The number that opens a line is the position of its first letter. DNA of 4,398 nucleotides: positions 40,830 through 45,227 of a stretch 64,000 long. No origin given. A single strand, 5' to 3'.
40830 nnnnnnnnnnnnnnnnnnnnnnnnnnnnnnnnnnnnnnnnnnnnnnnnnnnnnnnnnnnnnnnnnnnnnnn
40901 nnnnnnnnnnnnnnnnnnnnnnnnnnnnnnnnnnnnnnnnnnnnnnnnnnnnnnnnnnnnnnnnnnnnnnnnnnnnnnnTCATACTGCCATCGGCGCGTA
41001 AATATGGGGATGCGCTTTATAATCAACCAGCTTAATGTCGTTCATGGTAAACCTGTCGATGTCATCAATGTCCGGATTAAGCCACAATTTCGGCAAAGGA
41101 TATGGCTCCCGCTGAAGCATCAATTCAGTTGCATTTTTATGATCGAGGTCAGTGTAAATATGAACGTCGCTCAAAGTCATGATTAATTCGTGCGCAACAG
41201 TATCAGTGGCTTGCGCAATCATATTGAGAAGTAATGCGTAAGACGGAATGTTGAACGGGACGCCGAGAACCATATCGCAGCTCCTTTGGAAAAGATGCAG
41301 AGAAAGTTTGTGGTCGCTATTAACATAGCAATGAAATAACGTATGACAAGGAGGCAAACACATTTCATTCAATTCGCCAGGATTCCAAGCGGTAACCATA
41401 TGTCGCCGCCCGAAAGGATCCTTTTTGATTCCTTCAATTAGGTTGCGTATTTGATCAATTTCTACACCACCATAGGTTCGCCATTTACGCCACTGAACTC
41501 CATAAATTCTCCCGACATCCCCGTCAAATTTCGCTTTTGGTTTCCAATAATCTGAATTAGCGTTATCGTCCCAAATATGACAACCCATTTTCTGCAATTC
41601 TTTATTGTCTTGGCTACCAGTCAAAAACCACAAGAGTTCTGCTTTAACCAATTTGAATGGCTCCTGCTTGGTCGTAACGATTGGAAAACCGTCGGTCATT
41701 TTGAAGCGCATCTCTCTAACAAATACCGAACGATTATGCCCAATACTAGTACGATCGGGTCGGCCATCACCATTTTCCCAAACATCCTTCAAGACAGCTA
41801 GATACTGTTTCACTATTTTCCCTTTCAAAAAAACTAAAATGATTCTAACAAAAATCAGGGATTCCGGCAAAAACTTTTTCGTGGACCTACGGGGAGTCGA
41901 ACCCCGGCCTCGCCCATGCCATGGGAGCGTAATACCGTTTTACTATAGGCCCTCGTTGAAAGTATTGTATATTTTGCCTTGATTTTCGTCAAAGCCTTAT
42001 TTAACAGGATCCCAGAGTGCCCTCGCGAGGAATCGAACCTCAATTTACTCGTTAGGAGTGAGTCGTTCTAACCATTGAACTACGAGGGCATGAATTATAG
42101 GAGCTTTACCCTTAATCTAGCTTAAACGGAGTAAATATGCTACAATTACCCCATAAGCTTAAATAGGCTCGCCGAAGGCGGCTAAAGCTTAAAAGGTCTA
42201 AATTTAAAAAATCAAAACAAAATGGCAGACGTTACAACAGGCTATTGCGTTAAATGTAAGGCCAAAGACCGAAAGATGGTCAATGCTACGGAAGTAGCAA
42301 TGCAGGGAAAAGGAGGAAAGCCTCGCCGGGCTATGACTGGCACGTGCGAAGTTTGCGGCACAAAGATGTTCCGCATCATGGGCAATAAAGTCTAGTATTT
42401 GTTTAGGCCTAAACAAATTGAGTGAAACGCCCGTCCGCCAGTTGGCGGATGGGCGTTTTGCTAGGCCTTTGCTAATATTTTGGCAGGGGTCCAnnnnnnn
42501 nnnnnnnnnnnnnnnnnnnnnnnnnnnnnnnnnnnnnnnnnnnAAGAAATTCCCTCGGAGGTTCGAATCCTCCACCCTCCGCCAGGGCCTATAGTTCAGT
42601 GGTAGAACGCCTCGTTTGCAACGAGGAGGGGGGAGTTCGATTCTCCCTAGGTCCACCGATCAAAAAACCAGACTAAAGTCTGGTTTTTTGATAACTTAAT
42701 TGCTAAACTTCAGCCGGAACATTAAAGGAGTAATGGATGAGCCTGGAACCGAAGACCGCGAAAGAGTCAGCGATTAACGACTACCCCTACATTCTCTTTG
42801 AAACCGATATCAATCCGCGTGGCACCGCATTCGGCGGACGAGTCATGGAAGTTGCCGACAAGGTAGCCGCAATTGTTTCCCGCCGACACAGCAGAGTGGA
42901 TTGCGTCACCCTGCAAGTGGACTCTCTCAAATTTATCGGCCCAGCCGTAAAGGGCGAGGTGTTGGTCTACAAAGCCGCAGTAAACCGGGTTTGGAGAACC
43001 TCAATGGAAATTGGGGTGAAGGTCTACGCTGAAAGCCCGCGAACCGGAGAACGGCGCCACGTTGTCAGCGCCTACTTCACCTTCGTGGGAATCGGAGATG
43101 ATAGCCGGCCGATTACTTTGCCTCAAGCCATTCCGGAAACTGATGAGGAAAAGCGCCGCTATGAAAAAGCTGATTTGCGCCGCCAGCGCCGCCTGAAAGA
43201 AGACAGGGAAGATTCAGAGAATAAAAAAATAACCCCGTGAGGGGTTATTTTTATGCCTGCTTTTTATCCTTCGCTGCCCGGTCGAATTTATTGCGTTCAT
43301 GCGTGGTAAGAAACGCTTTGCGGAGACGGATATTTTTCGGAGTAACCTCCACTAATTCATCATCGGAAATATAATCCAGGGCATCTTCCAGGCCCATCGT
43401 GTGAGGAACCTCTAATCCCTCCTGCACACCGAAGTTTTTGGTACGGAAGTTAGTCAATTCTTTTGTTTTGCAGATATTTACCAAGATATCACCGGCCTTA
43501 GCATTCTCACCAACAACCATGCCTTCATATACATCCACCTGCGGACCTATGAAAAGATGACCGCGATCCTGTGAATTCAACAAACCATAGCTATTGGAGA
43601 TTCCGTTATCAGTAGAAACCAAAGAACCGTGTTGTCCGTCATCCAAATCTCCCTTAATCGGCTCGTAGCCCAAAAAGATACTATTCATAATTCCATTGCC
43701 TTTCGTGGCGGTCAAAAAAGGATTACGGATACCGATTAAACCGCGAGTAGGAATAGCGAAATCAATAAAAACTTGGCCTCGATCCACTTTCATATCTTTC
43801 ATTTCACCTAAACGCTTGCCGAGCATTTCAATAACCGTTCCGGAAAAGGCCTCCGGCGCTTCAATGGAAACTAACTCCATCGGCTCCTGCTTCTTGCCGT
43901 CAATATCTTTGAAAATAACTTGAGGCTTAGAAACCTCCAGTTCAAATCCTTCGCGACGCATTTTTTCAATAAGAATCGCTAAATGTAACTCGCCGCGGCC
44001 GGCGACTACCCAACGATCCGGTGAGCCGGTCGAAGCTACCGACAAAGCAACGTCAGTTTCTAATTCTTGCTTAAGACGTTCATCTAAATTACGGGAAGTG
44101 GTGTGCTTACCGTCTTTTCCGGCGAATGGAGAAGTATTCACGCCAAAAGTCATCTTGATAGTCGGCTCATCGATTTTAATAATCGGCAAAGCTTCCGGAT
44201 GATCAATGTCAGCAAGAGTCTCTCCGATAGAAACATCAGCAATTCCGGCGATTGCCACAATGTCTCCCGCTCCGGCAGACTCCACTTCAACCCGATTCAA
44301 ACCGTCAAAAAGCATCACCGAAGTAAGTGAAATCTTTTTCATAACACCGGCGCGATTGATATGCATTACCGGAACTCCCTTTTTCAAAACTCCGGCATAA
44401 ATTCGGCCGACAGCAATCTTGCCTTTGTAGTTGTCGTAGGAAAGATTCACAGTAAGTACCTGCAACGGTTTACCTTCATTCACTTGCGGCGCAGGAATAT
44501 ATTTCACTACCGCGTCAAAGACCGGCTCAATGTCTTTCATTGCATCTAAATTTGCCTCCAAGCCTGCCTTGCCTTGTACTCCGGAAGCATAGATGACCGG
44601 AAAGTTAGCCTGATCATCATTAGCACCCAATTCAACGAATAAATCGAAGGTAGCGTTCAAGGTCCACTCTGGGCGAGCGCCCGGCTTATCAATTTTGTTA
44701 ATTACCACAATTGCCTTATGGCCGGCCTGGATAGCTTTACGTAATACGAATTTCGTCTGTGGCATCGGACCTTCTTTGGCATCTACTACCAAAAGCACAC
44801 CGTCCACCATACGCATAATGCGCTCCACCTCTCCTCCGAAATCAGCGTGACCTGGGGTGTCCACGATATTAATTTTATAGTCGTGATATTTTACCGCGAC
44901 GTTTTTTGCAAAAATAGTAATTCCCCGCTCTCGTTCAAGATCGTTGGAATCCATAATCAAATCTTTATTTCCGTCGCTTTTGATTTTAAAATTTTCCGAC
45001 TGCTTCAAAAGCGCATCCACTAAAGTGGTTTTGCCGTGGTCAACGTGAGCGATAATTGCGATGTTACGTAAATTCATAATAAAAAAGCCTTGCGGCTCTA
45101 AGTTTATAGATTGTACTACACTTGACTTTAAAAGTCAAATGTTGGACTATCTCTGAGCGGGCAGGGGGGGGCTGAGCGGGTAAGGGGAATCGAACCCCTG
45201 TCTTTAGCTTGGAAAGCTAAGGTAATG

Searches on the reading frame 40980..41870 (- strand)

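Call 73: search_protein_families(library=pfam, proteins=[window:40980-41870:-], max_evalue=0.001)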
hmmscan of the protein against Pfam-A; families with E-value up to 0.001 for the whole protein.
window:40980-41870:- (296 aa): 1 family
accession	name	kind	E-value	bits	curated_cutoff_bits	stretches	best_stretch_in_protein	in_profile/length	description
PF00303.24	Thymidylat_synt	-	9.4e-96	320.5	24.3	1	21-296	1-266/266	Thymidylate synthase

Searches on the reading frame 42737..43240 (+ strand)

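Call 73: search_protein_families(library=pfam, proteins=[window:42737-43240:+], max_evalue=0.001)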
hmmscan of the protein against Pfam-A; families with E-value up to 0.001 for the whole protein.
window:42737-43240:+ (167 aa): 1 family
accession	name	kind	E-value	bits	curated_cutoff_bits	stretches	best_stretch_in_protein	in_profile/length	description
PF03061.28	4HBT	-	9.1e-15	55.2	20.6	1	29-104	2-78/79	Thioesterase superfamily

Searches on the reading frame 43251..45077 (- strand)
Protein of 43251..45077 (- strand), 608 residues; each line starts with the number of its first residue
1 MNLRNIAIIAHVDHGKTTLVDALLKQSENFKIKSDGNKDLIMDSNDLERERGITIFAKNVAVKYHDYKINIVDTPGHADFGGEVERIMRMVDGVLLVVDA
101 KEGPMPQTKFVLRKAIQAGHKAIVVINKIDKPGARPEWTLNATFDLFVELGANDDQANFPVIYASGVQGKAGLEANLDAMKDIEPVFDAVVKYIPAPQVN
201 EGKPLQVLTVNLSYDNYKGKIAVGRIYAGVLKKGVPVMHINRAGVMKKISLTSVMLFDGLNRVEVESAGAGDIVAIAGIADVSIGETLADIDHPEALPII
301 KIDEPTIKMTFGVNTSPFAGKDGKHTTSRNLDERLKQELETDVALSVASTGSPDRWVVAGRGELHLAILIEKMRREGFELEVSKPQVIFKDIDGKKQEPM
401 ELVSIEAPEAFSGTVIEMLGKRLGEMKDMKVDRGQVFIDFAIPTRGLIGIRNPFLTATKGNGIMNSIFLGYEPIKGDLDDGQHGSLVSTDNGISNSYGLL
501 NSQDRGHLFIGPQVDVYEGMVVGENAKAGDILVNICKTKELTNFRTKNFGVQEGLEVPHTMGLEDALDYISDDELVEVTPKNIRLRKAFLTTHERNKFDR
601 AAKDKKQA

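Call 26: search_protein_families(library=pfam, proteins=[window:43251-45077:-], max_evalue=0.0001)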
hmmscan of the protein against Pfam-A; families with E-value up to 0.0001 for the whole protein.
window:43251-45077:- (608 aa): 7 families
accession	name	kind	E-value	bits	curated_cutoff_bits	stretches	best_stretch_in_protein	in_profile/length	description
PF00009.33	GTP_EFTU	-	5.6e-57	192.8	26.5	1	2-195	2-187/188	Elongation factor Tu GTP binding domain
PF21018.2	BipA_C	-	2.3e-39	134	23.8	1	484-591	2-109/110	TypA/BipA C-terminal domain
PF00679.30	EFG_C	-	4.8e-19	68.6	27.9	1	397-478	3-85/89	Elongation factor G C-terminus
PF22042.2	EF-G_D2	-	3.9e-13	49.8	27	1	209-289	6-82/84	Elongation factor G domain 2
PF03144.31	GTP_EFTU_D2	-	8.8e-12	45.7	30.3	1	219-289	1-73/73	Elongation factor Tu domain 2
PF01926.29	MMR_HSR1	-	5.7e-08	33.3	21.9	1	6-128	2-113/113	50S ribosome-binding GTPase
PF14492.12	EFG_III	-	1.5e-05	25.4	27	1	327-382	17-73/75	Elongation Factor G, domain III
